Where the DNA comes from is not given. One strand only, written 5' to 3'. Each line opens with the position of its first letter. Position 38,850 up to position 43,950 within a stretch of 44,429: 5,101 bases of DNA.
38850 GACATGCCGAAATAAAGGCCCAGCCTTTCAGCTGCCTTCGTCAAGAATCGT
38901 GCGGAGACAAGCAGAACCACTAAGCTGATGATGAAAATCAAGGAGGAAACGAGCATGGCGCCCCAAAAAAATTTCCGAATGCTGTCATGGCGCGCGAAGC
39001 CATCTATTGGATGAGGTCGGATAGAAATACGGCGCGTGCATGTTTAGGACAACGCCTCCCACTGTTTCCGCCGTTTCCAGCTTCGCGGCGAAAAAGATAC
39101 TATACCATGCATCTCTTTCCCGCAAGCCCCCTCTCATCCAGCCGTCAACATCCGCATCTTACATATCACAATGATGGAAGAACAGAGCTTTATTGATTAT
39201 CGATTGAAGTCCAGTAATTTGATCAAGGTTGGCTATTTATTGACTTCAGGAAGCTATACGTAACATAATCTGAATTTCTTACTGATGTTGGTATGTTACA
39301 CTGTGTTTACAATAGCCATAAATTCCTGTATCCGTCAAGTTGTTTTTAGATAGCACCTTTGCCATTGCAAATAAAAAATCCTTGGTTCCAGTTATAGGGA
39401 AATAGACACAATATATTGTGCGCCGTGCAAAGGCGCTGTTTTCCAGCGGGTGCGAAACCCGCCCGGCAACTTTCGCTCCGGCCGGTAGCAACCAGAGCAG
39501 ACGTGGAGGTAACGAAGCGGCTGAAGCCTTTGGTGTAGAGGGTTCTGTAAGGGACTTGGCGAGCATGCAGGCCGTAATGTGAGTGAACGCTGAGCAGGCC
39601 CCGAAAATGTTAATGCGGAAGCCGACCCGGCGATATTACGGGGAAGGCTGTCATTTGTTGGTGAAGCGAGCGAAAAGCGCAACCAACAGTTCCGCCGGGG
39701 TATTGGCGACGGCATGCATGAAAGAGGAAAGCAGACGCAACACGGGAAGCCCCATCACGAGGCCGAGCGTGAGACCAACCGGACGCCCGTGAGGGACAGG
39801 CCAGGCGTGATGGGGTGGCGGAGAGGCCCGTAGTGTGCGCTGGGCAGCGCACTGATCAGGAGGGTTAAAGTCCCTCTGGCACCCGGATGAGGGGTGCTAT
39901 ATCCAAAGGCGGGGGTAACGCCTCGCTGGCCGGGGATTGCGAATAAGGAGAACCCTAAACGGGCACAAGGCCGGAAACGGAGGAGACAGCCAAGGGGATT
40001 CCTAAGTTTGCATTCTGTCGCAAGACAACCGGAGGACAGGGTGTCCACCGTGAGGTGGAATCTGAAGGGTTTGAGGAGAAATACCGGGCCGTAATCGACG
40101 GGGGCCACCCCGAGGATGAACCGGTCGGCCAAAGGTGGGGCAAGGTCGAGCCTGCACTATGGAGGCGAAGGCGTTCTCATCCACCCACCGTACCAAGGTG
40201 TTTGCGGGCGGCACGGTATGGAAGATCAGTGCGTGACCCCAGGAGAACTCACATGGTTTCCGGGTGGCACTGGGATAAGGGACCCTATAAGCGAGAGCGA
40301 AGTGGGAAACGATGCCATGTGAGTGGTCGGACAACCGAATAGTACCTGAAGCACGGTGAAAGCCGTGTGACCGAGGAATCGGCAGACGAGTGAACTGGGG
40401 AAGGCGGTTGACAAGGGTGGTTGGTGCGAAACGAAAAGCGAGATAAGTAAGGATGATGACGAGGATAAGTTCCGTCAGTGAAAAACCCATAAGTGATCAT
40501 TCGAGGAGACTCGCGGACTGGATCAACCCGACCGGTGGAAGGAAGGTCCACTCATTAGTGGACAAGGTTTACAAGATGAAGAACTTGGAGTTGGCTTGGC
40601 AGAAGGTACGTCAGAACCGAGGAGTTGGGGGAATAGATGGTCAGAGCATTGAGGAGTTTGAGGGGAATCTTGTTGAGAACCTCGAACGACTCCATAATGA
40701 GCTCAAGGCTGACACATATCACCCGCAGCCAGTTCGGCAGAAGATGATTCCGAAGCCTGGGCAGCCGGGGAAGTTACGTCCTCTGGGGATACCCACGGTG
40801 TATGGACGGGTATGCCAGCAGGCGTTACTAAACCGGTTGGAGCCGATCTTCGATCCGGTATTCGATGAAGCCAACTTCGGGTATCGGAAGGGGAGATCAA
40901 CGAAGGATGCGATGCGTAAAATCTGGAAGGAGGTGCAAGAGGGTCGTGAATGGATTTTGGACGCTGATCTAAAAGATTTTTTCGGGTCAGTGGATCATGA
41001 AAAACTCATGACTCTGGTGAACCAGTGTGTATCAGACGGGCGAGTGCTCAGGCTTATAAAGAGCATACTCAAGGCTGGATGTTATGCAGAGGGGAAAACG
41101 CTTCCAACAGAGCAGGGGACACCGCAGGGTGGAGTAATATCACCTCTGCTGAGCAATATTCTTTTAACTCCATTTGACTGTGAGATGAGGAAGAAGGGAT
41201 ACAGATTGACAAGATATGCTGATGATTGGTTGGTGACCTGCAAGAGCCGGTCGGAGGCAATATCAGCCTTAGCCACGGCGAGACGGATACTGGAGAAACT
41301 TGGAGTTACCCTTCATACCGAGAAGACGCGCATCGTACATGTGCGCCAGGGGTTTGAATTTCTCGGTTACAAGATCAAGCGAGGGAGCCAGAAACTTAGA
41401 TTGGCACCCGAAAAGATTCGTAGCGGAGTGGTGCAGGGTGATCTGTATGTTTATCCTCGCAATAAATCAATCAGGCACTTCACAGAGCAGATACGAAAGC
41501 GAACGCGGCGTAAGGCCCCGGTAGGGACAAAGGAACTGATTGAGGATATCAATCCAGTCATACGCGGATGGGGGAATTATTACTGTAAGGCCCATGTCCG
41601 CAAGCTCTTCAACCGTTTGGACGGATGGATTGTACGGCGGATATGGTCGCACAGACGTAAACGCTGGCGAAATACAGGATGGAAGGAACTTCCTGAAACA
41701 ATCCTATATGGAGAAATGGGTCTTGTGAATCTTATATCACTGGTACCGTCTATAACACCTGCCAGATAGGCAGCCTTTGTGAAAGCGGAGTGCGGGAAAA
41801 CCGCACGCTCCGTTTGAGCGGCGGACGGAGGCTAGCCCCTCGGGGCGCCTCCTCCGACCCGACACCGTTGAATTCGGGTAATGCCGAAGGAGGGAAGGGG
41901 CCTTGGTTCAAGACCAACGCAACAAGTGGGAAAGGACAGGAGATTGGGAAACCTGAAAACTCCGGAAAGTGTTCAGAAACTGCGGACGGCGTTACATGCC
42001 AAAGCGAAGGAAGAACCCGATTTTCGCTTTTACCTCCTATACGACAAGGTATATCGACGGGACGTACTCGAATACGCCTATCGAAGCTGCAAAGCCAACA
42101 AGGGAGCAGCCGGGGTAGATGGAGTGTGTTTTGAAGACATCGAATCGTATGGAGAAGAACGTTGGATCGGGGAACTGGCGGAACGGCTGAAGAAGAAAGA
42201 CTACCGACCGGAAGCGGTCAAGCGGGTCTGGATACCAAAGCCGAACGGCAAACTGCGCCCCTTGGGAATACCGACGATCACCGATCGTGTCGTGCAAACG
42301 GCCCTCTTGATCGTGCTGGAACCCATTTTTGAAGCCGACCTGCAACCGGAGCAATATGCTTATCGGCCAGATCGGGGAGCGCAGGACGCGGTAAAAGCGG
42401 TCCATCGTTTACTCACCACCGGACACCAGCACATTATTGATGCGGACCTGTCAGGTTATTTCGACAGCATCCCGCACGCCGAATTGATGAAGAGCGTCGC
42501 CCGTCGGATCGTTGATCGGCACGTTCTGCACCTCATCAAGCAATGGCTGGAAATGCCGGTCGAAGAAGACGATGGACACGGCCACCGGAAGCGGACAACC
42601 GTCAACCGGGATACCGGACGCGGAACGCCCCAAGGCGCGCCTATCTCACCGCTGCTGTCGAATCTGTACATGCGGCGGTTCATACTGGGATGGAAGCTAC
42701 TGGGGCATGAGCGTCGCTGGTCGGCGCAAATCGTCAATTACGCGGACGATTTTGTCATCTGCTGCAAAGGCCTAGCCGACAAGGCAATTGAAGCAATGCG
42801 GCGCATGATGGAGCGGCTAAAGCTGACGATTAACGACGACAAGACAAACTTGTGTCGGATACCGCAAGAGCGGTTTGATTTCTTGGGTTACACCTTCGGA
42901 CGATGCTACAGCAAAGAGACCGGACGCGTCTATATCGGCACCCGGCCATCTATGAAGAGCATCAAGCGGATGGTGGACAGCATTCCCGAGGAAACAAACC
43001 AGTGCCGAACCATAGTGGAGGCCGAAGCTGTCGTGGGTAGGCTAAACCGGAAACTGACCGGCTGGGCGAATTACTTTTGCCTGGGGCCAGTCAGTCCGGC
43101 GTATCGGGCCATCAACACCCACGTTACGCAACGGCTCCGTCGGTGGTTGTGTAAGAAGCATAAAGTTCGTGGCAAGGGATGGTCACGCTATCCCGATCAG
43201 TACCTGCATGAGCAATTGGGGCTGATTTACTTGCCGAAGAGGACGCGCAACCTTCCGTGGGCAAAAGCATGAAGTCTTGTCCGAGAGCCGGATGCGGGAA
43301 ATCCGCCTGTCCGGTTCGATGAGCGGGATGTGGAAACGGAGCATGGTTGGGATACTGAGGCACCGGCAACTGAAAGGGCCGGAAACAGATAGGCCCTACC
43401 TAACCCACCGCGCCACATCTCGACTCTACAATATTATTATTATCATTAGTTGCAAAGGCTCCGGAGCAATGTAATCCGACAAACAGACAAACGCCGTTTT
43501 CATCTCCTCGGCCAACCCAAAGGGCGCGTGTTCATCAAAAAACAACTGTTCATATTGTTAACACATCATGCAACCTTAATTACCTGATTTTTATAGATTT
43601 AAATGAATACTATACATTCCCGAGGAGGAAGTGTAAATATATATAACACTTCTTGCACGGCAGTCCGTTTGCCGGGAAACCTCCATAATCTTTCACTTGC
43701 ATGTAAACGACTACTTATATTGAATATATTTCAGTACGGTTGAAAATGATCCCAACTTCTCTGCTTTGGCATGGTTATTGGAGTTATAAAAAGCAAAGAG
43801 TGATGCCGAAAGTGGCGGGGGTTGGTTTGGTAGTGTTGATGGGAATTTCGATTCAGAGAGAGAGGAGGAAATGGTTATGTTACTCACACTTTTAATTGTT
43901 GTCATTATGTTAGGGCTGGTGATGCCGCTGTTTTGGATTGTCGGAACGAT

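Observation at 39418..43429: Nested group II introns (bacterial twintron): one complete intron inside another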

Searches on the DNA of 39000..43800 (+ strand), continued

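Call 52: search_rna_families(sources=[L080, L082, L087, L093, L096, L100, L101, L109, L115, L117, L119, L124, L133, L137, L140, L141, L142, L145, L152, L155], threshold=gathering)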
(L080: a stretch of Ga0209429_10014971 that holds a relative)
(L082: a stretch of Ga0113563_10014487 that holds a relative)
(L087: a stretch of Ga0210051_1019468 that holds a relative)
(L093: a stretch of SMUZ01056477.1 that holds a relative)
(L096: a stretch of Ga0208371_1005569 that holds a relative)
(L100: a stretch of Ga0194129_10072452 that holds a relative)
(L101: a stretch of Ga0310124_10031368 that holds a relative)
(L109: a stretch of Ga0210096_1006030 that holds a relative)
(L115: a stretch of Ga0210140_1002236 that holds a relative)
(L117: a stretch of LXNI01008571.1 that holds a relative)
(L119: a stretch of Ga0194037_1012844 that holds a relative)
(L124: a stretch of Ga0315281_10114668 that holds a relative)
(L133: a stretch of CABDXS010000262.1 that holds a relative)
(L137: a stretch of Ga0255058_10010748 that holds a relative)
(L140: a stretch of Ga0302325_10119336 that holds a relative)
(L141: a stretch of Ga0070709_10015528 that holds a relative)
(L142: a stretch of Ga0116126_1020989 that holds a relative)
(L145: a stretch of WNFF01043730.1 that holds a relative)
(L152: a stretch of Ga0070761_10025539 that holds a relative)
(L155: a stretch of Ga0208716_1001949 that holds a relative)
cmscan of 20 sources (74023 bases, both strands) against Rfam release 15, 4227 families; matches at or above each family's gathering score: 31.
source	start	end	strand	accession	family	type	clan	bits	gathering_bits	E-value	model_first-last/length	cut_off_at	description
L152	711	934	+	RF02005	group-II-D1D4-6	Intron;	CL00102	166.8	49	2.7e-48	1-225/225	no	Group II catalytic intron D1-D4-6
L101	259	481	+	RF02005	group-II-D1D4-6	Intron;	CL00102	147.1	49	5e-42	1-225/225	no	Group II catalytic intron D1-D4-6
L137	554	774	+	RF02005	group-II-D1D4-6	Intron;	CL00102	139.9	49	1e-39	1-225/225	no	Group II catalytic intron D1-D4-6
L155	2488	2722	+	RF02005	group-II-D1D4-6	Intron;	CL00102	132.3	49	2.7e-37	1-225/225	no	Group II catalytic intron D1-D4-6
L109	1154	1320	+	RF02001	group-II-D1D4-3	Intron;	CL00102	130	32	2e-26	1-170/170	no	Group II catalytic intron D1-D4-3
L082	2522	2738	+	RF02005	group-II-D1D4-6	Intron;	CL00102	129.6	49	1.9e-36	1-225/225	no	Group II catalytic intron D1-D4-6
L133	530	699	+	RF02001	group-II-D1D4-3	Intron;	CL00102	122.3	32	1.5e-24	1-170/170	no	Group II catalytic intron D1-D4-3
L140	2415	2551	+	RF02003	group-II-D1D4-4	Intron;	CL00102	119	49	5.4e-26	1-138/138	no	Group II catalytic intron D1-D4-4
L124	352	491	+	RF02003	group-II-D1D4-4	Intron;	CL00102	107.8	49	4.4e-23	1-138/138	no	Group II catalytic intron D1-D4-4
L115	130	250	+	RF01999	group-II-D1D4-2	Intron;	CL00102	102.4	36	7e-20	1-118/118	no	Group II catalytic intron D1-D4-2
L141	1721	1860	+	RF02003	group-II-D1D4-4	Intron;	CL00102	97.3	49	2.4e-20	1-138/138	no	Group II catalytic intron D1-D4-4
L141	4132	4273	+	RF02003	group-II-D1D4-4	Intron;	CL00102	94.7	49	1.1e-19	1-138/138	no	Group II catalytic intron D1-D4-4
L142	488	606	+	RF01999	group-II-D1D4-2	Intron;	CL00102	92.4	36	2e-17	1-118/118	no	Group II catalytic intron D1-D4-2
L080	1431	1569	+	RF02003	group-II-D1D4-4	Intron;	CL00102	91.7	49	6.9e-19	1-138/138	no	Group II catalytic intron D1-D4-4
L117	431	573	+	RF02003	group-II-D1D4-4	Intron;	CL00102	85.4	49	3.1e-17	1-138/138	no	Group II catalytic intron D1-D4-4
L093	127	266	+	RF02003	group-II-D1D4-4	Intron;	CL00102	84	49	7.2e-17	1-138/138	no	Group II catalytic intron D1-D4-4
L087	2645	2784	+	RF02003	group-II-D1D4-4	Intron;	CL00102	75.3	49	1.3e-14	1-138/138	no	Group II catalytic intron D1-D4-4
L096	164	308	+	RF02003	group-II-D1D4-4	Intron;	CL00102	70.8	49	1.9e-13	1-138/138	no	Group II catalytic intron D1-D4-4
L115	2716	2791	+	RF00029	Intron_gpII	Intron;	-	52.3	40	2.4e-07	1-77/77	no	Group II catalytic intron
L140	4757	4847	+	RF00029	Intron_gpII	Intron;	-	43.6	40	3.4e-05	1-77/77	no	Group II catalytic intron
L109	3248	3331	+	RF00029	Intron_gpII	Intron;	-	42.2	40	7.2e-05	1-77/77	no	Group II catalytic intron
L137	2855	2945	+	RF00029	Intron_gpII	Intron;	-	42.2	40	7.5e-05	1-77/77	no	Group II catalytic intron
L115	2505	2588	+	RF00029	Intron_gpII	Intron;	-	41.6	40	0.0001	1-77/77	no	Group II catalytic intron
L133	2733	2823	+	RF00029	Intron_gpII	Intron;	-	41.6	40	0.0001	1-77/77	no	Group II catalytic intron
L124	2713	2795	+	RF00029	Intron_gpII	Intron;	-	41.4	40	0.00012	1-77/77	no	Group II catalytic intron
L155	4813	4895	+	RF00029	Intron_gpII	Intron;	-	41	40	0.00014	1-77/77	no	Group II catalytic intron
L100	2351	2435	+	RF00029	Intron_gpII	Intron;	-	40.9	40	0.00016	1-77/77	no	Group II catalytic intron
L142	1094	1282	+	RF02001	group-II-D1D4-3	Intron;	CL00102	34.8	32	0.0025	1-170/170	no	Group II catalytic intron D1-D4-3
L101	824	1012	+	RF02001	group-II-D1D4-3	Intron;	CL00102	34.4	32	0.0032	1-170/170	no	Group II catalytic intron D1-D4-3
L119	1999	2185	+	RF02001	group-II-D1D4-3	Intron;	CL00102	32.5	32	0.0091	1-170/170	no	Group II catalytic intron D1-D4-3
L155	3078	3266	+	RF02001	group-II-D1D4-3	Intron;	CL00102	32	32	0.012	1-170/170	no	Group II catalytic intron D1-D4-3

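Call 62: search_rna_families(sources=[L159, L160, L161], threshold=evalue, max_evalue=0.01)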
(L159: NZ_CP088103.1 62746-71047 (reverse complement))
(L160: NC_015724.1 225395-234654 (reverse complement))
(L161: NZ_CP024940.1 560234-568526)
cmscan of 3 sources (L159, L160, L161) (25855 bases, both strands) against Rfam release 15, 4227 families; matches with E-value up to 0.01: 6.
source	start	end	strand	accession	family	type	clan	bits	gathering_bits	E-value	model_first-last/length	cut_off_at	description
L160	938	1159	+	RF02005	group-II-D1D4-6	Intron;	CL00102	181.6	49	1.8e-53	1-225/225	no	Group II catalytic intron D1-D4-6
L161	2609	2779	+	RF02001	group-II-D1D4-3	Intron;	CL00102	140.1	32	2.5e-29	1-170/170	no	Group II catalytic intron D1-D4-3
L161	6344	6416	+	RF00029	Intron_gpII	Intron;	-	43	40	1.6e-05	1-77/77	no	Group II catalytic intron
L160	4816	4898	+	RF00029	Intron_gpII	Intron;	-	41.9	40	3.1e-05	1-77/77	no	Group II catalytic intron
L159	4813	4903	+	RF00029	Intron_gpII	Intron;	-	40.9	40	5.5e-05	1-77/77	no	Group II catalytic intron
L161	4816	4898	+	RF00029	Intron_gpII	Intron;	-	36.8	40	0.00055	1-77/77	no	Group II catalytic intron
